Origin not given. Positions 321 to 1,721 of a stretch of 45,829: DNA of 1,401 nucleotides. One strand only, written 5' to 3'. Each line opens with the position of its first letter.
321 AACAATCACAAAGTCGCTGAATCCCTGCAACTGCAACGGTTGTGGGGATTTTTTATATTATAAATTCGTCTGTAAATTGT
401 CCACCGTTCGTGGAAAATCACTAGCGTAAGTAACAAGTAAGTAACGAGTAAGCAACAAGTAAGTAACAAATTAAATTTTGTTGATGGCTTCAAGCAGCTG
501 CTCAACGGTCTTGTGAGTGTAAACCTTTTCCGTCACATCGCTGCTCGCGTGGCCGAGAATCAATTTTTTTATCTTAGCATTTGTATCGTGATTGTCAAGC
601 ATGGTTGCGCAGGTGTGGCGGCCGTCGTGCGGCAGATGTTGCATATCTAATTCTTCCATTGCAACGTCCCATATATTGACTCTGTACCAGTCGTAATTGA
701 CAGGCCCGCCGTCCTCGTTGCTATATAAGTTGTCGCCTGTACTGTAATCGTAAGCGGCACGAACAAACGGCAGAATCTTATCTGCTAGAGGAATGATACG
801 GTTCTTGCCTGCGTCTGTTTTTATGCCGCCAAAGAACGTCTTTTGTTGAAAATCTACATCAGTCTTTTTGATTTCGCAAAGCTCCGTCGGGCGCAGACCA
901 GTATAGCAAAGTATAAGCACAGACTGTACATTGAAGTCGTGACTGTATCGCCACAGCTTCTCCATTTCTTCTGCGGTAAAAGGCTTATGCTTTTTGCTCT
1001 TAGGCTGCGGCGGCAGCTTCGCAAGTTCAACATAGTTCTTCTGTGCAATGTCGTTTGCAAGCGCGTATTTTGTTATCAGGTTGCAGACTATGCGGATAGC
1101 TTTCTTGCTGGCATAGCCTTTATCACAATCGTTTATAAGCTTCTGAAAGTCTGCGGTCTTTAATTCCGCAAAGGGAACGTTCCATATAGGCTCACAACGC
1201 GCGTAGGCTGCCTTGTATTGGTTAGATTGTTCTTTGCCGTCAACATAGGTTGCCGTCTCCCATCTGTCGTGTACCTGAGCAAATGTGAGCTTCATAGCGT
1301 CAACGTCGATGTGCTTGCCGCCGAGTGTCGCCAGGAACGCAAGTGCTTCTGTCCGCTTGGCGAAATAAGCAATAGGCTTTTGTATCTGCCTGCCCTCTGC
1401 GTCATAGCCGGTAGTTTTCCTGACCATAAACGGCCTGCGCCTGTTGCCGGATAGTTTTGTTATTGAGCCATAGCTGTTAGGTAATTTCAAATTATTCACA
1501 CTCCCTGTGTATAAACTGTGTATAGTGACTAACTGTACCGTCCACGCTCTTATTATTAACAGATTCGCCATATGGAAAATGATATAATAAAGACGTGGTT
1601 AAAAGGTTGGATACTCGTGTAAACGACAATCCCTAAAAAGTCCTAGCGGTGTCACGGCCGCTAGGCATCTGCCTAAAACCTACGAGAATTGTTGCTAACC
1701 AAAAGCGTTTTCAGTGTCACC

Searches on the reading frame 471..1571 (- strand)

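Call 29: search_protein_families(library=phrogs, proteins=[window:471-1571:-], max_evalue=0.001)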
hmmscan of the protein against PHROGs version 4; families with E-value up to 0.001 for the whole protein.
window:471-1571:- (366 aa): 3 families
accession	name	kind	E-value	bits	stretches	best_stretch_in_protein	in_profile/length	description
phrog_1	-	integration and excision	9.4e-49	168.2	1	45-366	121-447/611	integrase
phrog_216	-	integration and excision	1.6e-18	67.9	1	159-365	18-235/301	integrase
phrog_7685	-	integration and excision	5.7e-07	30.3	1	257-366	128-235/240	integrase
